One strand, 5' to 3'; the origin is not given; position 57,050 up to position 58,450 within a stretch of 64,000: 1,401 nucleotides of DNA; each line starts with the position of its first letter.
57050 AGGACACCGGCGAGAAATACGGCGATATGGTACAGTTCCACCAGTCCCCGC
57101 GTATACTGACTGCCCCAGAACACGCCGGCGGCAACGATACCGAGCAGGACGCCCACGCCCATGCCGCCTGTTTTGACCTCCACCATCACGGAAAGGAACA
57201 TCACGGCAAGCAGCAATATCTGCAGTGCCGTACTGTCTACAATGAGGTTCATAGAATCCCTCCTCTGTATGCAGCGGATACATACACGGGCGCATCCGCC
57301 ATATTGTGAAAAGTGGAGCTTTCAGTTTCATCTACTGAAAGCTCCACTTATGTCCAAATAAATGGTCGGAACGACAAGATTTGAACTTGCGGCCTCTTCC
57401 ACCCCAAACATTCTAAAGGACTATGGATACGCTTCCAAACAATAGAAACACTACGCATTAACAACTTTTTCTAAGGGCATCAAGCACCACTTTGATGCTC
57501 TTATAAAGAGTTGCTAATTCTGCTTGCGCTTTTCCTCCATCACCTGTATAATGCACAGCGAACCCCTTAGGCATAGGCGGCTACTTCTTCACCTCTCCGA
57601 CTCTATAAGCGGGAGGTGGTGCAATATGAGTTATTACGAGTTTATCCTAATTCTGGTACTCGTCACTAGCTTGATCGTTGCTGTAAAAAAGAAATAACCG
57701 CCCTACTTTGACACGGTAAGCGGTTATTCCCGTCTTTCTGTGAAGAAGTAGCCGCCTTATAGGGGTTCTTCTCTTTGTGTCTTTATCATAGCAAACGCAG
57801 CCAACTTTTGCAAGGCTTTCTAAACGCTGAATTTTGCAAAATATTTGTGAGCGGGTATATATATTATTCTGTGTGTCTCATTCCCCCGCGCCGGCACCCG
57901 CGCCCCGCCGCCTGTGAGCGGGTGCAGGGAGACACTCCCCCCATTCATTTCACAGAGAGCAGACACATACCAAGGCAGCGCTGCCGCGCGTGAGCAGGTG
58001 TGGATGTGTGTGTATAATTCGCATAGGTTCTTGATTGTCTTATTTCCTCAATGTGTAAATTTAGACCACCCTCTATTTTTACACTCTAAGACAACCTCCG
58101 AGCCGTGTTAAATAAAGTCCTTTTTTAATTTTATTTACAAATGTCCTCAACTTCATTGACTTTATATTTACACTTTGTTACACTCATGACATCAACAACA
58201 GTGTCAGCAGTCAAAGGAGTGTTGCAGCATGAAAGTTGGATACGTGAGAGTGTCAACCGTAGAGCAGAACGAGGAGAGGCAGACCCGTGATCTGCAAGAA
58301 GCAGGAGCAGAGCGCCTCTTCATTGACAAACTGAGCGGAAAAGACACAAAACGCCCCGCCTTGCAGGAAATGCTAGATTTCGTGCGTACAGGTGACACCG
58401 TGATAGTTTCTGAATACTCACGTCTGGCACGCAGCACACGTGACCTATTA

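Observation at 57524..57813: Candidate type I toxin-antitoxin module: 23-aa membrane peptide, 5'-3' fold-back mRNA and a convergent antisense RNA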

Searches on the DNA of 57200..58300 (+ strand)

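Call 4: search_rna_families(source=window, start=57200, end=58300, threshold=evalue, max_evalue=10, show_alignments=3)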
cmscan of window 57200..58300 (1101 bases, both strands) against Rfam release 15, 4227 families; matches with E-value up to 10: 8.
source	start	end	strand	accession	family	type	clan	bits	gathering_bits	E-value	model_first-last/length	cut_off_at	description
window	57683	57741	-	RF04352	Plastid-psbA-4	Cis-reg;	CL00153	23.2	56.8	0.29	1-61/61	no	Plastid-psbA-4 3UTR RNA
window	57302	57356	-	RF00638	MIR159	Gene; miRNA;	-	21.5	74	0.032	1-196/196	no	MIR159 microRNA precursor family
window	57311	57349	+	RF03992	mir-6302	Gene; miRNA;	-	20.1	90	0.27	19-59/79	no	mir-6302 microRNA precursor family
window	57455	57520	-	RF03556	mir-559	Gene; miRNA;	-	17.7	95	3.1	1-91/91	no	mir-559 microRNA precursor family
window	57311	57350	-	RF04109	mir-1305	Gene; miRNA;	-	16.9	63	4.9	1-83/83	no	mir-1305 microRNA precursor family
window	57896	57932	+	RF01549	TB8Cs2H1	Gene; snRNA; snoRNA; HACA-box;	-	15.5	40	5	1-65/65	no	Trypanosomatid snoRNA TB8Cs2H1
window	57366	57455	-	RF00005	tRNA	Gene; tRNA;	CL00001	15.5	29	5.5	1-71/71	no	tRNA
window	57232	57316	+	RF00046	snoR30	Gene; snRNA; snoRNA; CD-box;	CL00073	14.9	60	6.1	1-96/96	no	Small nucleolar RNA R30/Z108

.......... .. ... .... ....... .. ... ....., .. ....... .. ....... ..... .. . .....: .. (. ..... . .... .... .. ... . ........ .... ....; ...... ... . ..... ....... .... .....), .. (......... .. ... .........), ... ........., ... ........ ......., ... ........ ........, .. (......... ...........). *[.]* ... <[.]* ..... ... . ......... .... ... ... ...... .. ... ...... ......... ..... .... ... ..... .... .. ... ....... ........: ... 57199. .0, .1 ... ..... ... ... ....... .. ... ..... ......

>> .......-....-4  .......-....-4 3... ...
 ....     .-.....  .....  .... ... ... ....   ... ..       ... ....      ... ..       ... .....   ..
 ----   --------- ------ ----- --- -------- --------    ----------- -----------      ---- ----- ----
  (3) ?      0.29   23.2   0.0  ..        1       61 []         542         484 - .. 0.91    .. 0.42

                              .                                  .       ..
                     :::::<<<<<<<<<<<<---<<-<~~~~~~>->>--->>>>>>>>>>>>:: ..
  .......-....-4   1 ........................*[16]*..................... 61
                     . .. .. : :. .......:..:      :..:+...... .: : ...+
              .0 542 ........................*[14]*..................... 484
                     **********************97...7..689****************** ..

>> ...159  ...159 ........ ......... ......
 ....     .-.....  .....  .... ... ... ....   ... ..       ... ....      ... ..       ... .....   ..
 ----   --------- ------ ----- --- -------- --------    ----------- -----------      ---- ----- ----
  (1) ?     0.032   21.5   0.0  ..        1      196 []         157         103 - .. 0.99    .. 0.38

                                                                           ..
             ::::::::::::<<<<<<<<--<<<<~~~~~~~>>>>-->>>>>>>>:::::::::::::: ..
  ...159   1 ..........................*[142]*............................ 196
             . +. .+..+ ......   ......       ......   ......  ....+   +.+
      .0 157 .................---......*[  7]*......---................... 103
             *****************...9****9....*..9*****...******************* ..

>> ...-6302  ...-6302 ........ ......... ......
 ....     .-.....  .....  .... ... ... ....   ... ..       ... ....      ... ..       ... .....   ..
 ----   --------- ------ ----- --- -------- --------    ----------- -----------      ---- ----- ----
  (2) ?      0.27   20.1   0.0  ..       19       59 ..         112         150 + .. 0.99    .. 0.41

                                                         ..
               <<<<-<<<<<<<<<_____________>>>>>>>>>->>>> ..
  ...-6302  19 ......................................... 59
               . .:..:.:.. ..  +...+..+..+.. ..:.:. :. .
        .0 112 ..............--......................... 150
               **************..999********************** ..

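Call 12: search_dna_similar(query=window:57500-57830:+, collection=phages, mode=distant, max_evalue=1)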
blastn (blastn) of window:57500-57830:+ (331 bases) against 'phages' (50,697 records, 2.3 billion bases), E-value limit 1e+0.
Records with a match: 2; places in all: 2; records where one place covers at least 80% of the query: 0.
Best place of each record, by identity: 80-90% 2.
By first word of the organism name: Listeria 2.
By host as written in the record: Listeria monocytogenes 2.
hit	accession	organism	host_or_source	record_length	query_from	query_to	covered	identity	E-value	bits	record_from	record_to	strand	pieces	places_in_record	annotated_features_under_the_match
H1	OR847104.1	Listeria phage LM 4-11-1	Listeria monocytogenes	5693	187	232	14%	84.8%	3e-2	46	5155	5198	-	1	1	record has no annotation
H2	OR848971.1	Listeria phage LM 4-14-1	Listeria monocytogenes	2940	187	232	14%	84.8%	3e-2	46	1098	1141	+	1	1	record has no annotation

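Call 13: search_dna_similar(query=window:57500-57830:+, collection=plasmids, mode=distant, max_evalue=1)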
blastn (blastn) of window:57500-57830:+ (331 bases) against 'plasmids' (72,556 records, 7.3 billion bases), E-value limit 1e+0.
Records with a match: 274; places in all: 276; records where one place covers at least 80% of the query: 0.
Best place of each record, by identity: 80-90% 274.
By first word of the organism name: Enterococcus 274.
By predicted mobility (MOB-suite, as given by PLSDB): conjugative 189; non-mobilizable 66; mobilizable 19.
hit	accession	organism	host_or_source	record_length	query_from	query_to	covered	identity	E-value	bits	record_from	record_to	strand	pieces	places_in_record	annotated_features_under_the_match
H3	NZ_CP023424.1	Enterococcus faecium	Homo sapiens,blood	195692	187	232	14%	84.8%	8e-2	46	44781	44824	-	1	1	putative holin-like toxin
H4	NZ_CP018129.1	Enterococcus faecium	Homo sapiens,feces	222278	187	232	14%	84.8%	8e-2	46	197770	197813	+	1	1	putative holin-like toxin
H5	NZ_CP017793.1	Enterococcus faecium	Homo sapiens,Peritoneal fluid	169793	187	232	14%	84.8%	8e-2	46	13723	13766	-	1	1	putative holin-like toxin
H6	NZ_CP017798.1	Enterococcus faecium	Homo sapiens,Peritoneal fluid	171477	187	232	14%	84.8%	8e-2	46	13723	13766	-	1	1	putative holin-like toxin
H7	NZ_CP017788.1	Enterococcus faecium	Homo sapiens,wound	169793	187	232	14%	84.8%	8e-2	46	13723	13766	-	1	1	putative holin-like toxin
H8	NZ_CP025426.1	Enterococcus faecium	WGS,fodder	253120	187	232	14%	84.8%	8e-2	46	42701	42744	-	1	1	putative holin-like toxin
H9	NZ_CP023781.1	Enterococcus faecium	Homo sapiens,blood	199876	187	232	14%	84.8%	8e-2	46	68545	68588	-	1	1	putative holin-like toxin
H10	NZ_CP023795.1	Enterococcus faecium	Homo sapiens,blood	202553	187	232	14%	84.8%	8e-2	46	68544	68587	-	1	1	putative holin-like toxin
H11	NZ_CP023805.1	Enterococcus faecium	Homo sapiens,blood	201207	187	232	14%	84.8%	8e-2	46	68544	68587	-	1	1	putative holin-like toxin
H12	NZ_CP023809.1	Enterococcus faecium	Homo sapiens,blood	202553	187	232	14%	84.8%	8e-2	46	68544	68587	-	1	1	putative holin-like toxin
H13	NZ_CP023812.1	Enterococcus faecium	Homo sapiens,blood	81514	187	232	14%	84.8%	8e-2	46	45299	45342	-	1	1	putative holin-like toxin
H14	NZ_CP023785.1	Enterococcus faecium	Homo sapiens,blood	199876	187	232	14%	84.8%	8e-2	46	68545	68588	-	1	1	putative holin-like toxin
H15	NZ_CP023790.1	Enterococcus faecium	Homo sapiens,blood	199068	187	232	14%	84.8%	8e-2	46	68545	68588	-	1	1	putative holin-like toxin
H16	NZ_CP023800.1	Enterococcus faecium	Homo sapiens,blood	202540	187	232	14%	84.8%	8e-2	46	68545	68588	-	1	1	putative holin-like toxin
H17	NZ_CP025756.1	Enterococcus faecium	-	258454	187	232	14%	84.8%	8e-2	46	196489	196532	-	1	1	putative holin-like toxin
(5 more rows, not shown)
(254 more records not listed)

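Call 14: get_annotated_region(hit=H3, flank=600)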
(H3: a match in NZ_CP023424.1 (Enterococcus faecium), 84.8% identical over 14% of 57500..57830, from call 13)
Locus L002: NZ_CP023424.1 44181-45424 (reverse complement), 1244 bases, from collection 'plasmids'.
description: Enterococcus faecium strain K60-39 plasmid pTT39_p1, complete sequence
organism: Enterococcus faecium (NCBI taxid 1352)
taxonomy: Bacteria; Bacillota; Bacilli; Lactobacillales; Enterococcaceae; Enterococcus; Enterococcus faecium
host: -; source: Homo sapiens,blood; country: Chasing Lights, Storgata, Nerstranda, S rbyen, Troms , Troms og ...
typing (MOB-suite, as given by PLSDB): conjugative; replicon rep_cluster_893; relaxase MOBP; mating-pair formation MPF_T
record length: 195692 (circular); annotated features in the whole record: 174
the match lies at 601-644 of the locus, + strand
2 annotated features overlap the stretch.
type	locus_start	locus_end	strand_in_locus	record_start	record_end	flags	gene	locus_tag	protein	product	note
CDS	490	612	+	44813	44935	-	-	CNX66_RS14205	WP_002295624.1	putative holin-like toxin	-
CDS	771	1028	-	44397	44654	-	-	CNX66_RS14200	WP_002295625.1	hypothetical protein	-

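Call 32: search_rna_families(sources=[L093, L035, L106, L025, L049, L120, L002, L033, L020, L029], threshold=gathering)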
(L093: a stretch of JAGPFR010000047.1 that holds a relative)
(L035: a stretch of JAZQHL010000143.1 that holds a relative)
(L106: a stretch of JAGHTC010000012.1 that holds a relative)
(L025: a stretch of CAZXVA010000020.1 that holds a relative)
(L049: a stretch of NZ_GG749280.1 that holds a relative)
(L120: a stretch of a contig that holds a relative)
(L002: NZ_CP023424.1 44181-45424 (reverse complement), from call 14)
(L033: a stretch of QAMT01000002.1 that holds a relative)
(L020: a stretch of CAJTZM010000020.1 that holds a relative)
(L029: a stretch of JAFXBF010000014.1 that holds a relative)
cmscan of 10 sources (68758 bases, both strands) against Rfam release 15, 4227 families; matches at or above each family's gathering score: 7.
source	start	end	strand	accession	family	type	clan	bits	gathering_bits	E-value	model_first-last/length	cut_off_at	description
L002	396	578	+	RF01492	rli28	Gene; sRNA;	-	105.7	45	1.7e-12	1-186/186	no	Listeria sRNA rli28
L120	3369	3442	-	RF00005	tRNA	Gene; tRNA;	CL00001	67.6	29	1.6e-12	1-71/71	no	tRNA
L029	3355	3426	-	RF00005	tRNA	Gene; tRNA;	CL00001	64.9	29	8.7e-12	1-71/71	no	tRNA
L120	98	170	+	RF00005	tRNA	Gene; tRNA;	CL00001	62.3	29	4.3e-11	1-71/71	no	tRNA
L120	280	523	-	RF01412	BsrG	Gene; sRNA;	-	56.4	55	1.8e-10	1-259/259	no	BsrG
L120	3290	3362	-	RF00005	tRNA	Gene; tRNA;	CL00001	53.2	29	1.5e-08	1-71/71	no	tRNA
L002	641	729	-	RF01776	RatA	Gene; antitoxin;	-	51.5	49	0.00022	1-91/91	no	RNA anti-toxin A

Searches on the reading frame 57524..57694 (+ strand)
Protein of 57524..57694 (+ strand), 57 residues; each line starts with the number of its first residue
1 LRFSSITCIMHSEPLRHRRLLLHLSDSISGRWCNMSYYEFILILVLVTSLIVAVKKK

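Call 10: search_protein_families(library=ncbifam, proteins=[window:57524-57694:+], max_evalue=10)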
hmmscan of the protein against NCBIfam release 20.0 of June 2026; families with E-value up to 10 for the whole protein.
seq(57 aa): 0 families

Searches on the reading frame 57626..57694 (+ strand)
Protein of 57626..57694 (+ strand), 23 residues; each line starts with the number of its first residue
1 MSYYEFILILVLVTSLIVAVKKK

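Call 9: search_protein_families(library=pfam, proteins=[window:57626-57694:+], max_evalue=10)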
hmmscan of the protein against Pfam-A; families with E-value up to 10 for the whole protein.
seq(23 aa): 0 families

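Call 10: search_protein_families(library=ncbifam, proteins=[window:57626-57694:+], max_evalue=10)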
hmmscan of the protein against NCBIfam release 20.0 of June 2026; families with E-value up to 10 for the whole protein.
seq(23 aa): 1 family
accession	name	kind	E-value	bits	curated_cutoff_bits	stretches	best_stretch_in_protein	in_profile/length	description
NF011341.0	PRK14758.1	equivalog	0.057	13.4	66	1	4-19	7-22/27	hypothetical protein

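Call 46: search_protein_families(library=pfam, alignment_id=A5, max_evalue=0.1)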
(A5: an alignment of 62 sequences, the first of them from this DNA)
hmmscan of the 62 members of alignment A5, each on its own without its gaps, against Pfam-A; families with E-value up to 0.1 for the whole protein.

A. member 1, seq(23 aa): 0 families

B. families by the number of members that match (of 62 scanned): 10 families
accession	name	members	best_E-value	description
PF16935.10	Hol_Tox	19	5.4e-15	Putative Holin-like Toxin (Hol-Tox)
PF00662.26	Proton_antipo_N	1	0.0059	NADH-Ubiquinone oxidoreductase (complex I), chain 5 N-terminus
PF02529.20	PetG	1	0.0082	Cytochrome B6-F complex subunit 5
PF06380.16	DUF1072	1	0.0091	Protein of unknown function (DUF1072)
PF09548.15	Spore_III_AB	1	0.015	Stage III sporulation protein AB (spore_III_AB)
PF18169.6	SLATT_6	1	0.047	SMODS and SLOG-associating 2TM effector domain 6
PF10960.13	Holin_BhlA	1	0.067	BhlA holin family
PF00507.24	Oxidored_q4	1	0.068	NADH-ubiquinone/plastoquinone oxidoreductase, chain 3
PF19779.4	DUF6264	1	0.085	Family of unknown function (DUF6264)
PF04021.17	Class_IIIsignal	1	0.097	Class III signal peptide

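Call 47: search_protein_families(library=ncbifam, alignment_id=A5, max_evalue=0.1)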
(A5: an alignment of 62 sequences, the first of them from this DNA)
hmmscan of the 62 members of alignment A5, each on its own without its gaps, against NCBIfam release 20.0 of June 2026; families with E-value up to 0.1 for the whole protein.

A. member 1, seq(23 aa): 1 family
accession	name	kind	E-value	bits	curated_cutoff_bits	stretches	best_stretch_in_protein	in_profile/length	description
NF011341.0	PRK14758.1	equivalog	0.057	13.4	66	1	4-19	7-22/27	hypothetical protein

B. families by the number of members that match (of 62 scanned): 15 families
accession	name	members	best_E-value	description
NF041589.1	PepG1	11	2.1e-18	type I toxin-antitoxin system toxin PepG1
NF052249.1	ComI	9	7.7e-10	competence inhibitor ComI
NF045529.2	Heimdall-CTERM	2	0.02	Heimdall-CTERM domain-containing surface protein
NF050061.1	DisulBndDbaCampy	1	0.0015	disulfide bond formation protein Dba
NF001907.1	PRK00665.1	1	0.011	cytochrome b6-f complex subunit V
NF053726.1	WLR_fam_memb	1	0.032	WLR motif membrane protein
NF010227.0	PRK13682.1-2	1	0.037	hypothetical protein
NF033158.1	Myrrcad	1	0.04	MyrrCad domain-containing protein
NF041738.1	GG_III-CTERM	1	0.04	GGIII-like transmembrane region-containing protein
NF033507.3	Loki-CTERM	1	0.042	Loki-CTERM sorting domain-containing protein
NF053725.2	Rv3103c_TM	1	0.044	Rv3103c transmembrane domain-containing protein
TIGR01167.1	LPXTG_anchor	1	0.044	LPXTG cell wall anchor domain-containing protein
NF011341.0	PRK14758.1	1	0.057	hypothetical protein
NF033630.1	SLATT_6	1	0.062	SLATT domain-containing protein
TIGR03049.1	PS_I_psaK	1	0.098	photosystem I reaction center subunit PsaK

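Call 76: search_protein_families(library=phrogs, proteins=[window:57626-57694:+], max_evalue=1)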
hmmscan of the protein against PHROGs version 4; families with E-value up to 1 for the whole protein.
seq(23 aa): 0 families
